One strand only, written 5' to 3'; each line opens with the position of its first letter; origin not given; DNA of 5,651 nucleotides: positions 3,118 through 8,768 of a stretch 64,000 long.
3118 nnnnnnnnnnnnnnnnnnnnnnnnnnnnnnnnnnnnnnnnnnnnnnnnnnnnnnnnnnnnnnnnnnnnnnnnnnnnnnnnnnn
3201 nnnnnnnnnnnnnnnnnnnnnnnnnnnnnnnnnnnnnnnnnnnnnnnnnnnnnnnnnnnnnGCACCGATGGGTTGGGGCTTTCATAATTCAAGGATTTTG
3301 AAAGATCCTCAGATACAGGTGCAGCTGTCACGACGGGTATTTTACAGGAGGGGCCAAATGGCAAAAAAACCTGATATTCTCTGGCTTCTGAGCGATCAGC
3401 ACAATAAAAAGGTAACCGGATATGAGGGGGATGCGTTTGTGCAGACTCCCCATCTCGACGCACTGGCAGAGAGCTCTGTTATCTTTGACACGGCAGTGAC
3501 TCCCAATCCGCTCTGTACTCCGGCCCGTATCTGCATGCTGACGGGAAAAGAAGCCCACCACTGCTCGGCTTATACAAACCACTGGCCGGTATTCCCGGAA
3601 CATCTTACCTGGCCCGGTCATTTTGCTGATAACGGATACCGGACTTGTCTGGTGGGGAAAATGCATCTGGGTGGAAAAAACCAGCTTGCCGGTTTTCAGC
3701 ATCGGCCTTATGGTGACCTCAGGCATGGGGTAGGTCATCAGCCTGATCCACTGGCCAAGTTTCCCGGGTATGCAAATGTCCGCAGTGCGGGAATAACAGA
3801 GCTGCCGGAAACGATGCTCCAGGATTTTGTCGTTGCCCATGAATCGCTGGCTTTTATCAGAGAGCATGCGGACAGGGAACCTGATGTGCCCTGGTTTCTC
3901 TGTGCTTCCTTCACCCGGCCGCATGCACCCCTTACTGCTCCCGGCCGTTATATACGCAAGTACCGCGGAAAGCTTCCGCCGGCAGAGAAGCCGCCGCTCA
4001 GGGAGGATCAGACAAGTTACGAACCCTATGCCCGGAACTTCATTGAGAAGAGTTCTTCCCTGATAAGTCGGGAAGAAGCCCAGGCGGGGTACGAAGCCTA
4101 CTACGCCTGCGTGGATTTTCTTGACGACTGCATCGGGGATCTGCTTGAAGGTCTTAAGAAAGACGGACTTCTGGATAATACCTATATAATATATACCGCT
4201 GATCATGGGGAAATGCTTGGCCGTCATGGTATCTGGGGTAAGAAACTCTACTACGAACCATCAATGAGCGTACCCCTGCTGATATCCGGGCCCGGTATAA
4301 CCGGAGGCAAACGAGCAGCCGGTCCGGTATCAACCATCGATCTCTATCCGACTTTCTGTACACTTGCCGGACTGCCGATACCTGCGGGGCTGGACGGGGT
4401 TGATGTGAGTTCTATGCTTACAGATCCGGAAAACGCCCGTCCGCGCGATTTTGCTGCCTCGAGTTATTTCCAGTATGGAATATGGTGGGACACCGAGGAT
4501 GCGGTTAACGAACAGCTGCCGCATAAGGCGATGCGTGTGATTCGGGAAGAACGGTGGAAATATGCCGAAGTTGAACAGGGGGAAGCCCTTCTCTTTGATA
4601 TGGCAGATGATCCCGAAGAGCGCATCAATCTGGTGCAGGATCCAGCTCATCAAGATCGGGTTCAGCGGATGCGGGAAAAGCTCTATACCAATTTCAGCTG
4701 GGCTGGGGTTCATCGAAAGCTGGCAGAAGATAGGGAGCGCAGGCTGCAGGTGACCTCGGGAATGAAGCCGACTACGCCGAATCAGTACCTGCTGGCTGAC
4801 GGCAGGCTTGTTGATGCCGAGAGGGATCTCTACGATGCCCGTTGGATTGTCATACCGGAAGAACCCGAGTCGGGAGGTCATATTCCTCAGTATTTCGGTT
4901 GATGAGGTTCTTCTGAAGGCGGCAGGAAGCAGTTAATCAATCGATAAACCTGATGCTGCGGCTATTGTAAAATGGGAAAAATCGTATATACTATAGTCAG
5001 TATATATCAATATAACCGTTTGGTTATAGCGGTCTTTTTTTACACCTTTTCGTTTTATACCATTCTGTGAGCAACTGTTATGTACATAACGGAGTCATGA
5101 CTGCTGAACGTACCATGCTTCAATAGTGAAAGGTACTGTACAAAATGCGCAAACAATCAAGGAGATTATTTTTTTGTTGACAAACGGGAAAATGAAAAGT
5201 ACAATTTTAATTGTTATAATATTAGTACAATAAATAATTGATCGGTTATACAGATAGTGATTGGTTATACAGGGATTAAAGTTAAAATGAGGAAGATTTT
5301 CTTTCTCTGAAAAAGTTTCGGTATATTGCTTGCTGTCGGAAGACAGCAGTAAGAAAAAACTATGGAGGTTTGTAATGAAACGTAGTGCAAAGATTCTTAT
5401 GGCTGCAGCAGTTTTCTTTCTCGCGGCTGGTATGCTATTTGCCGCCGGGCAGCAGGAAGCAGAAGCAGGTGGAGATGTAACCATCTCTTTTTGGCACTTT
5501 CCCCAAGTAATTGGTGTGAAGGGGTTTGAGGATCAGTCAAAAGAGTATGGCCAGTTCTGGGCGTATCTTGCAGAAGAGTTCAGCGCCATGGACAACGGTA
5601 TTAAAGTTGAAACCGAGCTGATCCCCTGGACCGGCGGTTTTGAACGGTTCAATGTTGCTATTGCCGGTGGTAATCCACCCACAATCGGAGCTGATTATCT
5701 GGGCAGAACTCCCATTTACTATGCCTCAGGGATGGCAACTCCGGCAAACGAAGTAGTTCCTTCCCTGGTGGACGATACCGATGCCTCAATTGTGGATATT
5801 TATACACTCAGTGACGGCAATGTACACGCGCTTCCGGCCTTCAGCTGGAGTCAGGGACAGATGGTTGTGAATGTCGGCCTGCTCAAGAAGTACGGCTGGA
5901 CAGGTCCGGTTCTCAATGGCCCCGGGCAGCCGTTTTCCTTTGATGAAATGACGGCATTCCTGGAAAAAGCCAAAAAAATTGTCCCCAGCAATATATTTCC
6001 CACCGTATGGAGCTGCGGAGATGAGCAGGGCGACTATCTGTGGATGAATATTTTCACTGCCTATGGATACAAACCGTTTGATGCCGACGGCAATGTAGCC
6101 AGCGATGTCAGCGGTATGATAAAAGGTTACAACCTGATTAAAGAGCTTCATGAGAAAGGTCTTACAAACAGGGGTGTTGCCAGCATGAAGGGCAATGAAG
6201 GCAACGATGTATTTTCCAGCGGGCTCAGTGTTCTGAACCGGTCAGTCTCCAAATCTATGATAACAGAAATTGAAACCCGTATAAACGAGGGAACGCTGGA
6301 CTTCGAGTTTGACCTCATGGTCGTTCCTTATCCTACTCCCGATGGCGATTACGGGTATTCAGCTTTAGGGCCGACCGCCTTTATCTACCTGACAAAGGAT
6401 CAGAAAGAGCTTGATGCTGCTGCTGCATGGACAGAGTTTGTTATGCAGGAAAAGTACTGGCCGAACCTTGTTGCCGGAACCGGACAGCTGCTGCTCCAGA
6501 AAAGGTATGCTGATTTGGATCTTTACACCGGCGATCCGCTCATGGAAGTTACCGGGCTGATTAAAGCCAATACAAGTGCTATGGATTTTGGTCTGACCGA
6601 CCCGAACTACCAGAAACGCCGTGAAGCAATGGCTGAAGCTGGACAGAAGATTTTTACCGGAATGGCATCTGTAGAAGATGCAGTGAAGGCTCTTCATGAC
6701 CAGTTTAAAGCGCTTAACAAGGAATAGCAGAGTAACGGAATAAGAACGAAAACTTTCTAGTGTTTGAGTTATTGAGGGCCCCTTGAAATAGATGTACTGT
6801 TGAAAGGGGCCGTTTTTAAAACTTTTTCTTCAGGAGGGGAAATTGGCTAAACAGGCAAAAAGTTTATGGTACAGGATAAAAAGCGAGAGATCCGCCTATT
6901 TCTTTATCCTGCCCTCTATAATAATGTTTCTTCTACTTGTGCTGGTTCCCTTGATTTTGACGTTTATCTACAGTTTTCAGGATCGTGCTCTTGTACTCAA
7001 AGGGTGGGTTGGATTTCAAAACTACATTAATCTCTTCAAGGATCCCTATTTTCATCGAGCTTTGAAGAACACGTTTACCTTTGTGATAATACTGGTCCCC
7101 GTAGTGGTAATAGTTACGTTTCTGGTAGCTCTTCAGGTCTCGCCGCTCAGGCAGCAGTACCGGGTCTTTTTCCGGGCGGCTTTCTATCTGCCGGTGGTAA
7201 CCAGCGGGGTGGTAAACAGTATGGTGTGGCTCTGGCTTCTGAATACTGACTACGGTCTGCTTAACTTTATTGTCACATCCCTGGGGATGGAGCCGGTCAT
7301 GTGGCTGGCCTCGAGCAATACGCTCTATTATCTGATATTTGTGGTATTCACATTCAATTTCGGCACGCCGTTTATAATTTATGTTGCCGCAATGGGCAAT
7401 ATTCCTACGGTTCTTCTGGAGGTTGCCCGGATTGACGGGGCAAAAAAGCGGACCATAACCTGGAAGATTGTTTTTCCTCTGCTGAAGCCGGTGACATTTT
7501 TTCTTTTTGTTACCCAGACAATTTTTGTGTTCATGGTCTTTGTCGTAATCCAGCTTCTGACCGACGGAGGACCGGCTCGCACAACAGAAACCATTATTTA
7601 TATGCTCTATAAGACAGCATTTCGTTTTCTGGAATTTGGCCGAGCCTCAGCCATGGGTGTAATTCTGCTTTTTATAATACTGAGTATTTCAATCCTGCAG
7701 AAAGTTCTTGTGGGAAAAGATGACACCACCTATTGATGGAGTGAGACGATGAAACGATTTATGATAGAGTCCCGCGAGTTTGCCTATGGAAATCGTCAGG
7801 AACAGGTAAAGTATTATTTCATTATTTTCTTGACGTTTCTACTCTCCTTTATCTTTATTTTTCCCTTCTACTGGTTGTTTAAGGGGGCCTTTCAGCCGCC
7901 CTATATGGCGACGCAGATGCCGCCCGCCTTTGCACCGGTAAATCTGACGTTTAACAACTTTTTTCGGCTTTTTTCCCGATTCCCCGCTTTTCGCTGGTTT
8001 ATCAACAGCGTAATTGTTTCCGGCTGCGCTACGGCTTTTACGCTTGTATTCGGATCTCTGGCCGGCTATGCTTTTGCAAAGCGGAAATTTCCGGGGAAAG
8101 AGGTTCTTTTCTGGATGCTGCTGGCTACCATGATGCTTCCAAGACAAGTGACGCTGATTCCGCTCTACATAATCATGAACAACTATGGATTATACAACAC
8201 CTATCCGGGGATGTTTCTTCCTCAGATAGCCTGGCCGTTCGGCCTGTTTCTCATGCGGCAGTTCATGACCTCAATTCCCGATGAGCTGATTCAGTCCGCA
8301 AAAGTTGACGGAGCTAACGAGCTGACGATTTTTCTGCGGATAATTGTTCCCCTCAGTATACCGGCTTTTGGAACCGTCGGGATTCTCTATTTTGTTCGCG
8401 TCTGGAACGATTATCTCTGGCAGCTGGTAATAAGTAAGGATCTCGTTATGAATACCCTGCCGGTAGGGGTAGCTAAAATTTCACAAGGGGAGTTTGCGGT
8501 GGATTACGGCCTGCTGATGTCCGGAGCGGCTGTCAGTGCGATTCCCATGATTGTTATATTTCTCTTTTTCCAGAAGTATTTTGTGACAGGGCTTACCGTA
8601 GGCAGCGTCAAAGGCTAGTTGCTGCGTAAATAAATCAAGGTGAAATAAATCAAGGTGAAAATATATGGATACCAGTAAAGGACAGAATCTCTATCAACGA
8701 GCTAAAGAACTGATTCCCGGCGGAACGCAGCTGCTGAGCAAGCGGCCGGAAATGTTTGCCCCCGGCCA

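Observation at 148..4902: Sulfatase operon: DapA/NAL-like aldolase, unknown protein, hexapeptide acyltransferase and formylglycine-type sulfatase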

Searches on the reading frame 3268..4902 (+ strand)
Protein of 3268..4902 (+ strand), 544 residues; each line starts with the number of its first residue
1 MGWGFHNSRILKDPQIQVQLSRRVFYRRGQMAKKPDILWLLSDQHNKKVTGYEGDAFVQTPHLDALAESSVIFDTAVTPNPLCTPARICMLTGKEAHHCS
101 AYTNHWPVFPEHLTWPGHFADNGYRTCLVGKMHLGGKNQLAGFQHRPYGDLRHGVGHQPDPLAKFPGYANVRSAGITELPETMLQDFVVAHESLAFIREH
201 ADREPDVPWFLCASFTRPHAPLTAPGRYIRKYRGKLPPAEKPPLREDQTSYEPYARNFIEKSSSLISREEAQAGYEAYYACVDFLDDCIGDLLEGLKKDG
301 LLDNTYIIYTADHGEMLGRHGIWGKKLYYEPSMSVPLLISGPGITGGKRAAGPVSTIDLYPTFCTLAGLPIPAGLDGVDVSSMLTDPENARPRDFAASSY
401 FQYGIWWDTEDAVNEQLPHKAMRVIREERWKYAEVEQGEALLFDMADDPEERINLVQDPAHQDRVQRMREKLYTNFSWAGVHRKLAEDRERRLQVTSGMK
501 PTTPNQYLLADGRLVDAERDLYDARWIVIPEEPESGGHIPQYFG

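Call 3: search_protein_families(library=pfam, proteins=[window:3268-4902:+], max_evalue=0.01)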
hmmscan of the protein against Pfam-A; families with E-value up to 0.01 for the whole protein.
window:3268-4902:+ (544 aa): 3 families
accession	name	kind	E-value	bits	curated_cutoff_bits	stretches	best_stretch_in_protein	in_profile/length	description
PF00884.28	Sulfatase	-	6.7e-48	164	25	1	35-368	1-300/301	Sulfatase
PF16347.10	SGSH_C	-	9.9e-18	65.2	29.3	1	318-473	1-149/154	N-sulphoglucosamine sulphohydrolase, C-terminal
PF01663.27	Phosphodiest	-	5.1e-07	30.1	23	1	283-314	189-220/342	Type I phosphodiesterase / nucleotide pyrophosphatase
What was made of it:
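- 3358..4902 (+): g4: cytoplasmic Cys-type formylglycine sulfatase (family S1), nearest to the S1_12 choline-O-sulfatases but not a choline sulfatase; CTPAR at 3514-3528. Pfam Sulfatase 7e-48 plus SGSH_C (call 3).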

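Call 5: search_protein_families(library=ncbifam, proteins=[window:3268-4902:+], max_evalue=0.1)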
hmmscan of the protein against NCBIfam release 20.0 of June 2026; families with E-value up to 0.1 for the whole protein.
window:3268-4902:+ (544 aa): 16 families
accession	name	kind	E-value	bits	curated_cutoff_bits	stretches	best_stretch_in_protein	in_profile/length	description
TIGR03417.1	chol_sulfatase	equivalog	3.9e-81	273.4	433.45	1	34-499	2-463/500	choline-sulfatase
NF010322.0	PRK13759.1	equivalog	1.3e-70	238.3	481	2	174-475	170-456/486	arylsulfatase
NF045661.1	HdlasePehA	equivalog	2.5e-47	161.7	900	2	182-473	179-482/506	phosphoric/sulfuric ester hydrolase PehA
NF052527.1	Mn_arylsulf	exception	1.5e-36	126.3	850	2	186-474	180-450/479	manganese-dependent arylsulfatase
NF053595.1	LptchSynLtaSGpos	equivalog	5.3e-06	25.3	970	1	260-369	412-528/626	lipoteichoic acid synthase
NF038282.1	LapC_YejM_PbgA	exception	0.00012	20.5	825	1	258-345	394-479/584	LPS biosynthesis-modulating metalloenzyme YejM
NF038075.1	fam_STM4013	hypoth_equivalog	0.0011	18.5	250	1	274-336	196-255/261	STM4013/SEN3800 family hydrolase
NF047438.1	polymyxin_MCR12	exception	0.0023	16.4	1200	1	275-336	420-478/548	MCR-12 family phosphoethanolamine--lipid A transferase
NF053859.1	polymyxin_MCR13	exception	0.0051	15.7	1250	1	276-326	414-464/541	MCR-13 family phosphoethanolamine--lipid A transferase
NF008619.0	PRK11598.1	equivalog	0.011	14.3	660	1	272-329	415-472/546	phosphoethanolamine transferase EptA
NF033409.0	poly_MCR3_broad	equivalog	0.013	14.1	1075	1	273-324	407-458/535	MCR-3-related phosphoethanolamine--lipid A transferase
NF033671.1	polymyxin_MCR7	exception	0.024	13.2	1250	1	276-325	412-461/539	MCR-7 family phosphoethanolamine--lipid A transferase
NF007160.0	PRK09598.1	equivalog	0.029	12.7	561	1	266-323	397-449/523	phosphoethanolamine--lipid A transferase EptA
NF028537.1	P_eth_NH2_trans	domain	0.033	12.7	500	1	277-323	412-458/527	phosphoethanolamine--lipid A transferase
NF033836.1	polymyxin_MCR9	exception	0.042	12.5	1240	1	276-325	414-463/539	MCR-9 family phosphoethanolamine--lipid A transferase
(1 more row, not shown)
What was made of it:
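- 3358..4902 (+): TIGR03417 scores 273 bits against a cut-off of 433 (call 5).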

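Call 36: search_solved_structures(query=window:3358-4902:+, max_evalue=1e-10, show_alignments=1)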
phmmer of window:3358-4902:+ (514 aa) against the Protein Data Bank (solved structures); distinct sequences matched with E-value up to 1e-10: 74 (the best 60 are shown).
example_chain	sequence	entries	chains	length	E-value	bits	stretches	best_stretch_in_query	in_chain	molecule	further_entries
6fny_A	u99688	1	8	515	4.9e-52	180.7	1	3-430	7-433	Choline-sulfatase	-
7pth_A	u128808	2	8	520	3.4e-51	177.9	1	3-430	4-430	Choline sulfatase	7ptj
6g5z_A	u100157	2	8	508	6e-51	177.1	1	4-430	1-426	Choline-sulfatase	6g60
7p24_AAA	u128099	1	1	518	1.4e-39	139.6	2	200-439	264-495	Mucin-desulfating sulfatase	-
5g2v_A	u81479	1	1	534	2.2e-39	139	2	231-430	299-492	N-ACETYLGLUCOSAMINE-6-SULFATASE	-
7oz8_AAA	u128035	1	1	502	1.1e-38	136.7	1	3-450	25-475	Choline-sulfatase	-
9s8y_A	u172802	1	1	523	8.9e-37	130.4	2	243-442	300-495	Sulfatase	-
7ebp_A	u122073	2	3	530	3.4e-36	128.4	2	243-442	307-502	Sulfatase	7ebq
4upl_A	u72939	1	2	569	2.7e-35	125.5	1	176-444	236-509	SULFATASE FAMILY PROTEIN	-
7lha_A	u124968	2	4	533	1.5e-34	123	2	239-374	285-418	Exo-L-galactose-6-sulfatase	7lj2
4upi_A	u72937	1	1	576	1.9e-34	122.7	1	155-441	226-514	SULFATASE FAMILY PROTEIN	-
2vqr_A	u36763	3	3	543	7e-34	120.8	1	165-442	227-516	PUTATIVE SULFATASE | Multifunctional alkaline phosphatase superfamily protein pRL90232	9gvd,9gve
4uph_A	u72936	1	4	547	7.5e-34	120.7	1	174-431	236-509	SULFATASE (SULFURIC ESTER HYDROLASE) PROTEIN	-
7snj_A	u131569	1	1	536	9.3e-33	117.1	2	245-375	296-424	Arylsulfatase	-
7sno_A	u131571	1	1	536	2.6e-32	115.6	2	245-375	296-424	Arylsulfatase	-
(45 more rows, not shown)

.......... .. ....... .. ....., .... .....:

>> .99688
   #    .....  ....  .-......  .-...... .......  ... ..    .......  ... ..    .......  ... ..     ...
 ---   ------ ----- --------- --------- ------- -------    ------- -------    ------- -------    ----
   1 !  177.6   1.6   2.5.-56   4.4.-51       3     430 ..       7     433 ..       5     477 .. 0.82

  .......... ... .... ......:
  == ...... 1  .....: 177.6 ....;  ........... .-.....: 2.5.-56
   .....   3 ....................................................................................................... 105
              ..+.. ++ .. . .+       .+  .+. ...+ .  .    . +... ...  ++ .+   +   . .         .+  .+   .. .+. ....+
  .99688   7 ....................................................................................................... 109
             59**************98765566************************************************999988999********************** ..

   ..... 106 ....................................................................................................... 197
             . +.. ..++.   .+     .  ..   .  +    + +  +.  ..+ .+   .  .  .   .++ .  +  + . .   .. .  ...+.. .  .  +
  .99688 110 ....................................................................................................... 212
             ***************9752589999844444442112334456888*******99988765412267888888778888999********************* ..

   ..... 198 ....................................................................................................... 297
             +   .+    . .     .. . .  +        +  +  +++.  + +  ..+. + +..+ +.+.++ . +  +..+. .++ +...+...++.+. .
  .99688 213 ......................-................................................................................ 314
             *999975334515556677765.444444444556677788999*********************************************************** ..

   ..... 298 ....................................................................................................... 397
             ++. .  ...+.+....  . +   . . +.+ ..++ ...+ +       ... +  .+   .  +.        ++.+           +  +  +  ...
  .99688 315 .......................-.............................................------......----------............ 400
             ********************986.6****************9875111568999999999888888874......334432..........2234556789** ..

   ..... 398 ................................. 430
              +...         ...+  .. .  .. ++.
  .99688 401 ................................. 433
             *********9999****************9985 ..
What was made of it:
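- On Family S1 formylglycine-dependent sulfatase: CTPAR lies at residues 53-57 of the 514-aa form and aligns with CAPAR (formylglycine Cys54) of BetC (call 36).
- On Choline-O-sulfatase (S1_12, TIGR03417): The alignment in call 36 gives H, P, R, deletion, deletion and G at these positions.
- Closest known: Choline-O-sulfatase BetC/COSe. Same: It is also a cytoplasmic Cys-type formylglycine sulfatase, and the C-x-P-x-R motif, the DHG motif and the catalytic Lys align (call 36).
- Checked: Its Cys aligns with the formylglycine Cys54 of choline-O-sulfatase (call 36).
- TIGR03417 is the top NCBIfam hit (calls 5, 36).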

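Call 41: list_cluster_members(proteins=[P0001, window:3268-4902:+, window:142-1029:+, window:2536-3261:+, window:8665-9981:+])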
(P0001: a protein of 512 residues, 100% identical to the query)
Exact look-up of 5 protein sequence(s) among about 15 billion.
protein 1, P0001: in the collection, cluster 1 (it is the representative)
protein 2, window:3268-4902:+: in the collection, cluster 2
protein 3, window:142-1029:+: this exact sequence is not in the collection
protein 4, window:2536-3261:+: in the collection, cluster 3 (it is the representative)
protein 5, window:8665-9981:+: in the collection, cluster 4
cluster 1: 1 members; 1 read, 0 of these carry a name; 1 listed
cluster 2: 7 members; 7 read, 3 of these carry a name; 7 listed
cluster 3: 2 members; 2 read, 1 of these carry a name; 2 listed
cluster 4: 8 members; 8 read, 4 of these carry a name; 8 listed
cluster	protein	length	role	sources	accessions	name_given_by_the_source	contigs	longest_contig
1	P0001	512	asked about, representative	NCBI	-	-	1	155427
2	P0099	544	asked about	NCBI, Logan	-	-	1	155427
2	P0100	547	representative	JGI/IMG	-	choline-sulfatase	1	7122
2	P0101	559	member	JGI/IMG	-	choline-sulfatase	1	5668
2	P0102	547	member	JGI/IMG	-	choline-sulfatase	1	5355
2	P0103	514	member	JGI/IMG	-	-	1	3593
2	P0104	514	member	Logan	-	-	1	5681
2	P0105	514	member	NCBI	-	-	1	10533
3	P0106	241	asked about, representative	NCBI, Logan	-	-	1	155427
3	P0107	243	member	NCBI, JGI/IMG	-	acetyltransferase-like isoleucine patch superfamily enzyme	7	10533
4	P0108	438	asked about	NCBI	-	-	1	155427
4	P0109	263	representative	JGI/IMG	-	glutamate-1-semialdehyde 2,1-aminomutase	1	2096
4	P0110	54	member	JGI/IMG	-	hypothetical protein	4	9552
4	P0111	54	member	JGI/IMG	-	hypothetical protein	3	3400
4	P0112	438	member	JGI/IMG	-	glutamate-1-semialdehyde 2,1-aminomutase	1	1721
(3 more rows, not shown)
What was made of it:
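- IMG names cluster members "choline-sulfatase" (call 41).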

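Call 46: search_protein_families(library=pfam, proteins=[L088:2947-4329:+, L088:4480-4926:+, L088:4913-5398:+, L088:1850-2950:+, L088:1-873:-], max_evalue=1)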
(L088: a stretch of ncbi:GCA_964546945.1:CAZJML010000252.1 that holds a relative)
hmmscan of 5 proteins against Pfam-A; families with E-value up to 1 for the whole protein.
L088:2947-4329:+ (460 aa): 2 families
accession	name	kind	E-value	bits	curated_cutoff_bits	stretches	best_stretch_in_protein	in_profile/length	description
PF02952.23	Fucose_iso_C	-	3.7e-06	27.1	29.3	1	359-456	41-138/143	L-fucose isomerase, C-terminal domain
PF24856.1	AraA_central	-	2e-05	25.5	24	1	189-305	25-146/148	L-arabinose isomerase central domain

L088:4480-4926:+ (148 aa): 0 families

L088:4913-5398:+ (161 aa): 1 family
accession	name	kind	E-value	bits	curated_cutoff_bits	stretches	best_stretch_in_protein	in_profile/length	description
PF09995.15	MPAB_Lcp_cat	-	0.034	14.6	23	1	5-71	103-168/231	ER-bound oxygenase mpaB/B'/Rubber oxygenase, catalytic domain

L088:1850-2950:+ (366 aa): 1 family
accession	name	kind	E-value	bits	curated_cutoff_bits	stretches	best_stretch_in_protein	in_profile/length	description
PF04909.20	Amidohydro_2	-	1.7e-20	74.4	26.4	1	23-343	1-285/289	Amidohydrolase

L088:1-873:- (291 aa): 2 families
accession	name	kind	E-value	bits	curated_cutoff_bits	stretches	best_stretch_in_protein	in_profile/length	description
PF13378.12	MR_MLE_C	-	9.4e-20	71.7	29.4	1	158-286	3-114/219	Enolase C-terminal domain-like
PF02746.21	MR_MLE_N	-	7.8e-13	49.1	22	1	25-124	23-117/117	Mandelate racemase / muconate lactonizing enzyme, N-terminal domain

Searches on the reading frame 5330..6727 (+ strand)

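Call 3: search_protein_families(library=pfam, proteins=[window:5330-6727:+], max_evalue=0.01)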
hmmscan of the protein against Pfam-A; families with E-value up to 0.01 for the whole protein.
window:5330-6727:+ (465 aa): 2 families
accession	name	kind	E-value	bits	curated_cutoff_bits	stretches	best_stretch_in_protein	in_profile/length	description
PF01547.30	SBP_bac_1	-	2.1e-17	64.5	26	1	70-374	4-303/307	Bacterial extracellular solute-binding protein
PF13416.11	SBP_bac_8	-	4.6e-12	46.8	27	1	80-405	2-277/279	Bacterial extracellular solute-binding protein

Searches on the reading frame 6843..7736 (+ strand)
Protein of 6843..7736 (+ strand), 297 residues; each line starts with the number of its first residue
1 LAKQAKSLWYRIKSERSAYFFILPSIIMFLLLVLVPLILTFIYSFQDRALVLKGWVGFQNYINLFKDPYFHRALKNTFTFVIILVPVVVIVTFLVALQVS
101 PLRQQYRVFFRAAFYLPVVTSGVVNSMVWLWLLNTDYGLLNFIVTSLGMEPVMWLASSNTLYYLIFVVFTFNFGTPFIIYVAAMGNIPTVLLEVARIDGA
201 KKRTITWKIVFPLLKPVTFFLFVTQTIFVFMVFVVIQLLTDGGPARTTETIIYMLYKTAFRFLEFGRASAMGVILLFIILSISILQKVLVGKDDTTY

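Call 3: search_protein_families(library=pfam, proteins=[window:6843-7736:+], max_evalue=0.01)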
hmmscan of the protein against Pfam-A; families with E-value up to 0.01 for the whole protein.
window:6843-7736:+ (297 aa): 1 family
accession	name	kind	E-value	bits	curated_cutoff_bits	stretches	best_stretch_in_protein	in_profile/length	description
PF00528.27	BPD_transp_1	-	7.2e-09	36.1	26.4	1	78-290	23-179/184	Binding-protein-dependent transport system inner membrane component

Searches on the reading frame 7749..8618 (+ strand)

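Call 3: search_protein_families(library=pfam, proteins=[window:7749-8618:+], max_evalue=0.01)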
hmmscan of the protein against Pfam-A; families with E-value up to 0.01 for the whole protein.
window:7749-8618:+ (289 aa): 1 family
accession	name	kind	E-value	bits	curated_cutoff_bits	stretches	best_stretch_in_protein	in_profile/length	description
PF00528.27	BPD_transp_1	-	1.9e-16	60.7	26.4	1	101-281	4-181/184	Binding-protein-dependent transport system inner membrane component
